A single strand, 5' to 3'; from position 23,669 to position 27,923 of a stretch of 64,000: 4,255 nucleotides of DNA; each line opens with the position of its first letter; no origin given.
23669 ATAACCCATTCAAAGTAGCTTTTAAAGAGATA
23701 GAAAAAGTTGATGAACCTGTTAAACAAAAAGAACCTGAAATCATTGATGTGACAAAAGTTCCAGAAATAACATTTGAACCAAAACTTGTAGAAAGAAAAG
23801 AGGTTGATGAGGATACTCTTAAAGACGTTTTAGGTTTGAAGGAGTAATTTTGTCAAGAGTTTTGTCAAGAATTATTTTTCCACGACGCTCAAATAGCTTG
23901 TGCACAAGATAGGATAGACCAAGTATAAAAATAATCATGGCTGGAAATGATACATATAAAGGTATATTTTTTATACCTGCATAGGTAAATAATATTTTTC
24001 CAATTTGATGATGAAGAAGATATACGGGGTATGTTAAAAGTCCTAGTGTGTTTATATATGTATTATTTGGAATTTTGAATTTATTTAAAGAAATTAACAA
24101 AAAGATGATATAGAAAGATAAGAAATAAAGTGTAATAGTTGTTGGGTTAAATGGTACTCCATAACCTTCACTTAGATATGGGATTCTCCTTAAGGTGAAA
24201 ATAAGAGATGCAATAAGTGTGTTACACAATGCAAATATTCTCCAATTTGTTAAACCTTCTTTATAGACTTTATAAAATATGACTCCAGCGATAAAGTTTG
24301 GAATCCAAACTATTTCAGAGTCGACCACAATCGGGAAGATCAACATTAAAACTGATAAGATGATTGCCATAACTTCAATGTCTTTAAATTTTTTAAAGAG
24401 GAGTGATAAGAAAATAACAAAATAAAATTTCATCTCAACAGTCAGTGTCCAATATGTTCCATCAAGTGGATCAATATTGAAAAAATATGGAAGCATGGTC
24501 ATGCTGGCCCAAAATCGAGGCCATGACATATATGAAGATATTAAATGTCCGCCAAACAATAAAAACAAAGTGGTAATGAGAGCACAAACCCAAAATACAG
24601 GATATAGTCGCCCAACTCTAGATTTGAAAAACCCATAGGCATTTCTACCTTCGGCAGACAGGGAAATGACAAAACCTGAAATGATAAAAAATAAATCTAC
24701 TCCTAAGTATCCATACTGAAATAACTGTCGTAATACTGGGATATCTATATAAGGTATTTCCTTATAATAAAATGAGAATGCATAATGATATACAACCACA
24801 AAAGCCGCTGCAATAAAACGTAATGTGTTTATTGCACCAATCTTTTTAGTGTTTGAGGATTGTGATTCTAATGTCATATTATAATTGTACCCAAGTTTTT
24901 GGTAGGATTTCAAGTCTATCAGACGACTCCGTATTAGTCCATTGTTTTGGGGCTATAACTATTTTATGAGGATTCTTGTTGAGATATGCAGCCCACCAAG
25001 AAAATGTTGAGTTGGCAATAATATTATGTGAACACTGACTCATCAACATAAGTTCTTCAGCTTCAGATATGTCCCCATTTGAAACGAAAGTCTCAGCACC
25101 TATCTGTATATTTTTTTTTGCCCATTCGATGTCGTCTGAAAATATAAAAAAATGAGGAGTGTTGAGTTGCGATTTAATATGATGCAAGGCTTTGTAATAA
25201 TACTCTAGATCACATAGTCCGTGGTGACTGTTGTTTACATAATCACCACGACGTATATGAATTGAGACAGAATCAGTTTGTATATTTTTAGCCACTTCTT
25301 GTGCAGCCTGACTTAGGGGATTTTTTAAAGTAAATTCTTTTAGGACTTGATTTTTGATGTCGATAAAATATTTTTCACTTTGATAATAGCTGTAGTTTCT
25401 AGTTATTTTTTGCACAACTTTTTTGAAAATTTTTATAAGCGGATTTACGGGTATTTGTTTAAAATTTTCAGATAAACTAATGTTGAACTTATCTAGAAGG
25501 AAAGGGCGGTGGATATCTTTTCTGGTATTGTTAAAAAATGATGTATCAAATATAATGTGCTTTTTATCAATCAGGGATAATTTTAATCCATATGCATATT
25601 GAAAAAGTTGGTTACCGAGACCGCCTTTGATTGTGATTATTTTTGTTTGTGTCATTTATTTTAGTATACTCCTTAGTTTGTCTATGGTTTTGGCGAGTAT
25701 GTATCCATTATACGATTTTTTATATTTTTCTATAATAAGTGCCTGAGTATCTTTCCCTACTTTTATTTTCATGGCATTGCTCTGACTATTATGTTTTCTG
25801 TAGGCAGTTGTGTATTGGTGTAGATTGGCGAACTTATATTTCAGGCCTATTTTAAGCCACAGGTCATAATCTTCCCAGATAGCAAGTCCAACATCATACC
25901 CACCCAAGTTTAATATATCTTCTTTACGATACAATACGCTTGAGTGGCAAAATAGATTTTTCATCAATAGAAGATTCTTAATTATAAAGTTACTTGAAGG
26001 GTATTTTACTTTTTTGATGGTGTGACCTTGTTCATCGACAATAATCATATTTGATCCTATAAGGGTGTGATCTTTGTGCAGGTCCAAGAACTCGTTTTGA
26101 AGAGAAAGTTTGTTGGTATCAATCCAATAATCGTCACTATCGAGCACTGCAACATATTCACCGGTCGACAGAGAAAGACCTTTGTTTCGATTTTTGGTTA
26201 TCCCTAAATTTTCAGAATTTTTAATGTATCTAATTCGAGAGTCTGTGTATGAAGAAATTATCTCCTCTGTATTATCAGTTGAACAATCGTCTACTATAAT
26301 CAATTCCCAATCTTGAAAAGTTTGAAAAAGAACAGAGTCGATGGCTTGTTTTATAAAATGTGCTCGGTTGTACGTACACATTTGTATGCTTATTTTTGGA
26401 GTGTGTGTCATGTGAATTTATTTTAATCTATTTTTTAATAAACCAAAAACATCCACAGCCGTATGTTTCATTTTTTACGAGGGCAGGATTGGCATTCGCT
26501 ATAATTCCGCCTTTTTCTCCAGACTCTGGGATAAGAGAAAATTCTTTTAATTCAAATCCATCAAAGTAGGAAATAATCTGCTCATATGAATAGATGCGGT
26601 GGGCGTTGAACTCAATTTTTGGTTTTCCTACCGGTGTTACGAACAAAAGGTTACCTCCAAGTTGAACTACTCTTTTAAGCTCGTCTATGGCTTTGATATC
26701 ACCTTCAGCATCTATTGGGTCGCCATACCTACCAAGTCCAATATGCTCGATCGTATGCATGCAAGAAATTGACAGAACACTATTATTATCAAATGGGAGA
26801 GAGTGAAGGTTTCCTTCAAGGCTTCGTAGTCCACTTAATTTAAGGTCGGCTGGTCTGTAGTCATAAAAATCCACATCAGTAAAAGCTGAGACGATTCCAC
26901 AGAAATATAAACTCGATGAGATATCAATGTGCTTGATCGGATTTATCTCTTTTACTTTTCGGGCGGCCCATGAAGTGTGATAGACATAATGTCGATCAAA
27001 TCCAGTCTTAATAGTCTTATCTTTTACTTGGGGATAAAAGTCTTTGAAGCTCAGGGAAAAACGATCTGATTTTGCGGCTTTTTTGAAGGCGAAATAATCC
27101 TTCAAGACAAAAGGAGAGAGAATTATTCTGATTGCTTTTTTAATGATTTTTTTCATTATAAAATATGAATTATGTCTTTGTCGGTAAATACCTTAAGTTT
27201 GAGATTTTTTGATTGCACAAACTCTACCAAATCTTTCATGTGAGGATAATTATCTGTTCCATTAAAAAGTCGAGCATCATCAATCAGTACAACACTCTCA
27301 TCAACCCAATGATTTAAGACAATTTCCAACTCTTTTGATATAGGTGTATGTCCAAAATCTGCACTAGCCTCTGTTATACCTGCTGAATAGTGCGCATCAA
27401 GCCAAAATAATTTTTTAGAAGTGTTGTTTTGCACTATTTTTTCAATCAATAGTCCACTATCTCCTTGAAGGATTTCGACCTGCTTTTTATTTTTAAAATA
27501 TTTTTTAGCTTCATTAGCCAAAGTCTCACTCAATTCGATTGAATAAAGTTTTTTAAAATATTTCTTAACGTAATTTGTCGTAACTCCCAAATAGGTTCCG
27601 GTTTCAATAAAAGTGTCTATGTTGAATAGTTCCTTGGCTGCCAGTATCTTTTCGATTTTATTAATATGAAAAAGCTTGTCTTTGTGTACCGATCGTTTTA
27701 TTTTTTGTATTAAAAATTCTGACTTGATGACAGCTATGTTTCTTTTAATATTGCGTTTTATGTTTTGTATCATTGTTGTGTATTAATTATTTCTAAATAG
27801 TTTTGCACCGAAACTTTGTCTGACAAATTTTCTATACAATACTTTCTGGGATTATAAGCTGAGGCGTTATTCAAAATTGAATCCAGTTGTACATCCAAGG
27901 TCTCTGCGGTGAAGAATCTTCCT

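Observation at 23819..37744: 13-gene Wzx/Wzy-type surface-glycan cluster: GT11 fucosyltransferase, 3 GT2, GT4-like, four methyltransferases, acyltransferase-3, epimerase, flippase, ligase-TPR fusion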

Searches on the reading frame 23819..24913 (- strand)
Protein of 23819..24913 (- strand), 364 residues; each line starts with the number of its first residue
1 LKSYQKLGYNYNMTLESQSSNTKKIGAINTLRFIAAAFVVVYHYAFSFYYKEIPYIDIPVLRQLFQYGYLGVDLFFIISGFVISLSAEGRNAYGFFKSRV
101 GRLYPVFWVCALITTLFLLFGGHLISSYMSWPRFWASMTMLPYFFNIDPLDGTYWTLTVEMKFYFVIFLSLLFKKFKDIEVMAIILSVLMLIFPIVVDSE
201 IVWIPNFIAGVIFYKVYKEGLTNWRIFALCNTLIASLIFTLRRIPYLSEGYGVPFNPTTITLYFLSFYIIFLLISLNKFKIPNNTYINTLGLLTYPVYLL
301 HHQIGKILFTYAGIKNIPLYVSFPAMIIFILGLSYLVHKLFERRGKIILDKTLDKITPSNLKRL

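Call 4: search_protein_families(library=pfam, proteins=[window:23819-24913:-], max_evalue=0.01)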
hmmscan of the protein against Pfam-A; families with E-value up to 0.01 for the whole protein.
window:23819-24913:- (364 aa): 1 family
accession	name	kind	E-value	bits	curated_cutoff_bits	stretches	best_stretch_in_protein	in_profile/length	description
PF01757.29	Acyl_transf_3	-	2.1e-24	86.6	31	1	26-337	2-324/326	Acyltransferase domain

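Call 46: search_protein_families(library=ncbifam, proteins=[window:23819-24877:-], max_evalue=0.001)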
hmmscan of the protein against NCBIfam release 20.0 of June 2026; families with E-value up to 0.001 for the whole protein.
window:23819-24877:- (352 aa): 0 families

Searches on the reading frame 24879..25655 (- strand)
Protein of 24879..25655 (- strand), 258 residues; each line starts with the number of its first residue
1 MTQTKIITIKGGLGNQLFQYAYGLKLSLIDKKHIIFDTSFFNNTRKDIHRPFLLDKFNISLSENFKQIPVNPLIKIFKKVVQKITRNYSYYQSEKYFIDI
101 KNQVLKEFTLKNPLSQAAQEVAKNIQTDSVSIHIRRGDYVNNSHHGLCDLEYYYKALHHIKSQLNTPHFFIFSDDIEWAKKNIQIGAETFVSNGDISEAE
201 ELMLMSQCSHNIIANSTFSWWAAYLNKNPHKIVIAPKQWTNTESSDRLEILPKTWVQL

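Call 4: search_protein_families(library=pfam, proteins=[window:24879-25655:-], max_evalue=0.01)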
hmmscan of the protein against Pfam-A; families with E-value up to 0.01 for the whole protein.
window:24879-25655:- (258 aa): 2 families
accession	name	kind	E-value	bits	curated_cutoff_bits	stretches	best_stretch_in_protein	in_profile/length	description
PF01531.22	Glyco_transf_11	-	1e-42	146.9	23.9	1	9-256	37-295/298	Glycosyl transferase family 11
PF21071.3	LARP1_HEAT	-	0.003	18.1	27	1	27-109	24-105/149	LARP1 HEAT repeat region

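Call 46: search_protein_families(library=ncbifam, proteins=[window:24879-25655:-], max_evalue=0.001)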
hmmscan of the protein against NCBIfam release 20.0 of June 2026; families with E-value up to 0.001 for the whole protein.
window:24879-25655:- (258 aa): 0 families

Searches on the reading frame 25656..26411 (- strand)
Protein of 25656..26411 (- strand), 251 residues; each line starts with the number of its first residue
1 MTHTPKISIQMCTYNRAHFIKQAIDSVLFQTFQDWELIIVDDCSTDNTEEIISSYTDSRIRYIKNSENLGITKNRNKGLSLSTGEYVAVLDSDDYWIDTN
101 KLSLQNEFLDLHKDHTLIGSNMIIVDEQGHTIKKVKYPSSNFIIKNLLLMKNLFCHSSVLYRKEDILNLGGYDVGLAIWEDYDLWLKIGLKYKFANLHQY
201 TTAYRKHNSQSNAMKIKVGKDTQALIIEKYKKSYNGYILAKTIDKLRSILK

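Call 4: search_protein_families(library=pfam, proteins=[window:25656-26411:-], max_evalue=0.01)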
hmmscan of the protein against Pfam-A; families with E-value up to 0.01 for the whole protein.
window:25656-26411:- (251 aa): 5 families
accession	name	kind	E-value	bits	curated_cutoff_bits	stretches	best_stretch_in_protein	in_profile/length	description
PF00535.33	Glycos_transf_2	-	4.3e-35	121.6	23.3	1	8-159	1-156/168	Glycosyl transferase family 2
PF10111.15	Glyco_tranf_2_2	-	2e-18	67.3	27.3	1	13-210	8-221/276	Glycosyltransferase like family 2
PF13641.12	Glyco_tranf_2_3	-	8.5e-09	36.2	27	1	5-188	1-194/230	Glycosyltransferase like family 2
PF03071.21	GNT-I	-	0.0013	18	25.4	1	5-72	93-161/434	GNT-I family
PF13704.12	Glyco_tranf_2_4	-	0.0019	19.1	27.5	1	15-95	2-83/98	Glycosyl transferase family 2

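Call 46: search_protein_families(library=ncbifam, proteins=[window:25656-26411:-], max_evalue=0.001)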
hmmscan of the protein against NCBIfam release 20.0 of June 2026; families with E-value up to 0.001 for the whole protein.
window:25656-26411:- (251 aa): 25 families
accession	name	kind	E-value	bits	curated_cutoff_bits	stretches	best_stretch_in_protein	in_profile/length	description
NF053739.1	GlytfEpsEBac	equivalog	1e-39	136.2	450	1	5-229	1-227/265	glycosyltransferase EpsE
NF047683.1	TeichurnBiosyTuaG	equivalog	3.9e-34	118.4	400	1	3-222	4-221/252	teichuronic acid biosynthesis protein TuaG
NF007453.0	PRK10018.1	equivalog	3.1e-26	92.7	382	1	1-193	2-194/280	colanic acid biosynthesis glycosyltransferase WcaA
TIGR04017.1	WcaA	equivalog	3.1e-26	92.6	495.75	1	2-193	2-193/279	colanic acid biosynthesis glycosyltransferase WcaA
NF007482.0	PRK10073.1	equivalog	4.7e-21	75.1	423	1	1-96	2-98/334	glycosyltransferase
NF050050.1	ProtGlycPglI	equivalog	5.7e-21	75.2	500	1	5-211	2-207/306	GalNAc(5)-diNAcBac-PP-undecaprenol beta-1,3-glucosyltransferase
NF041875.1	EPS_EpsD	equivalog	7.7e-19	68.2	370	1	7-196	1-200/325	exopolysaccharide biosynthesis glycosyltransferase EpsD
NF041394.1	GtaseAglG_Halo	equivalog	6.6e-17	61.7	440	1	6-94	2-93/304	glucosyl-dolichyl phosphate glucuronosyltransferase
TIGR03937.1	PgaC_IcaA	equivalog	2.9e-15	56.2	422.3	1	2-103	42-144/407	poly-beta-1,6-N-acetyl-D-glucosamine synthase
NF038302.1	EPS_HpsE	equivalog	5.1e-14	51.9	300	1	7-121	3-123/307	hormogonium polysaccharide biosynthesis glycosyltransferase HpsE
TIGR03965.1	mycofact_glyco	equivalog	2.8e-12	46.3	280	1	5-93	74-164/467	mycofactocin biosynthesis glycosyltransferase MftF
TIGR04195.1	S_glycosyl_SunS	equivalog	1.2e-10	40.8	350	1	3-106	55-155/421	SunS family peptide S-glycosyltransferase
NF047588.1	GlcsyltransPgfSStrep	equivalog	4.5e-09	35.9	500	1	6-93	2-95/308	glycosyltransferase PgfS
TIGR04283.1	glyco_like_mftF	equivalog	1.7e-08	34.4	182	1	7-210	1-192/221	TIGR04283 family arsenosugar biosynthesis glycosyltransferase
NF038299.1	EPS_HpsN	equivalog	6.7e-08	31.9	425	1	5-104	1-101/317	hormogonium polysaccharide biosynthesis glycosyltransferase HpsN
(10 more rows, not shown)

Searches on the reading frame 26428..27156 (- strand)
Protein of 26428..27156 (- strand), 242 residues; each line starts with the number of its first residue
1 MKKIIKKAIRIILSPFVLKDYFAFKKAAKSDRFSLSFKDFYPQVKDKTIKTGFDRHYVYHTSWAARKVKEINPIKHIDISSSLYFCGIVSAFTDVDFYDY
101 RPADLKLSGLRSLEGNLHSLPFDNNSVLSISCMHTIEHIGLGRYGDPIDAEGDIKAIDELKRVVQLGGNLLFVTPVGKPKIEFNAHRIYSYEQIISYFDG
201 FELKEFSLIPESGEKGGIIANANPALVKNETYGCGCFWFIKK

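Call 4: search_protein_families(library=pfam, proteins=[window:26428-27156:-], max_evalue=0.01)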
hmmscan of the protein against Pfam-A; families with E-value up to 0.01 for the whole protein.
window:26428-27156:- (242 aa): 2 families
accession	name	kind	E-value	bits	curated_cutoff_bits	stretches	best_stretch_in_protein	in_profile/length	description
PF03269.20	DUF268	-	1.7e-16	61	25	1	132-203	68-139/176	Caenorhabditis protein of unknown function, DUF268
PF08241.18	Methyltransf_11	-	0.0022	19.1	21.2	1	110-172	44-95/95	Methyltransferase domain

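Call 46: search_protein_families(library=ncbifam, proteins=[window:26428-27156:-], max_evalue=0.001)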
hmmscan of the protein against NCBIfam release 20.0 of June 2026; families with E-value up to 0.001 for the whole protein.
window:26428-27156:- (242 aa): 0 families

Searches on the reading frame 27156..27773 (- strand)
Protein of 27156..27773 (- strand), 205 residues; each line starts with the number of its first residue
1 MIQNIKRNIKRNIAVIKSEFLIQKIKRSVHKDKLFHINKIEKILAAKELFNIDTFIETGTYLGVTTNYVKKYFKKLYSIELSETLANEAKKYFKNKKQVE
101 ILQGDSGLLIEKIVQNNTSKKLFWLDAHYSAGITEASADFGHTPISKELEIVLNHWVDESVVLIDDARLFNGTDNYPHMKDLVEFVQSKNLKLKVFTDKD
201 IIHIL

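Call 4: search_protein_families(library=pfam, proteins=[window:27156-27773:-], max_evalue=0.01)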
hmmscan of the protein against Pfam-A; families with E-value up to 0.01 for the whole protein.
window:27156-27773:- (205 aa): 2 families
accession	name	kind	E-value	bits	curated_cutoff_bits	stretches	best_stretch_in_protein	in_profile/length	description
PF00398.26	RrnaAD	-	4.1e-07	29.8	24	1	38-105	17-84/263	Ribosomal RNA adenine dimethylase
PF07910.19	Peptidase_C78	-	0.0042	17.1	29.1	0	11-134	30-171/200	Peptidase family C78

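Call 46: search_protein_families(library=ncbifam, proteins=[window:27156-27773:-], max_evalue=0.001)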
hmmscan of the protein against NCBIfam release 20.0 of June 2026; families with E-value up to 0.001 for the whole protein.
window:27156-27773:- (205 aa): 2 families
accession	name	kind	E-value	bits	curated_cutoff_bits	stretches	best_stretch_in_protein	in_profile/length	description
TIGR00755.1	ksgA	equivalog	5e-06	26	171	1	34-106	12-84/256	16S rRNA (adenine(1518)-N(6)/adenine(1519)-N(6))-dimethyltransferase RsmA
NF000499.2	Erm23S_rRNA_broad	equivalog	0.00016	21.1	212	1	39-105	11-77/244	23S ribosomal RNA methyltransferase Erm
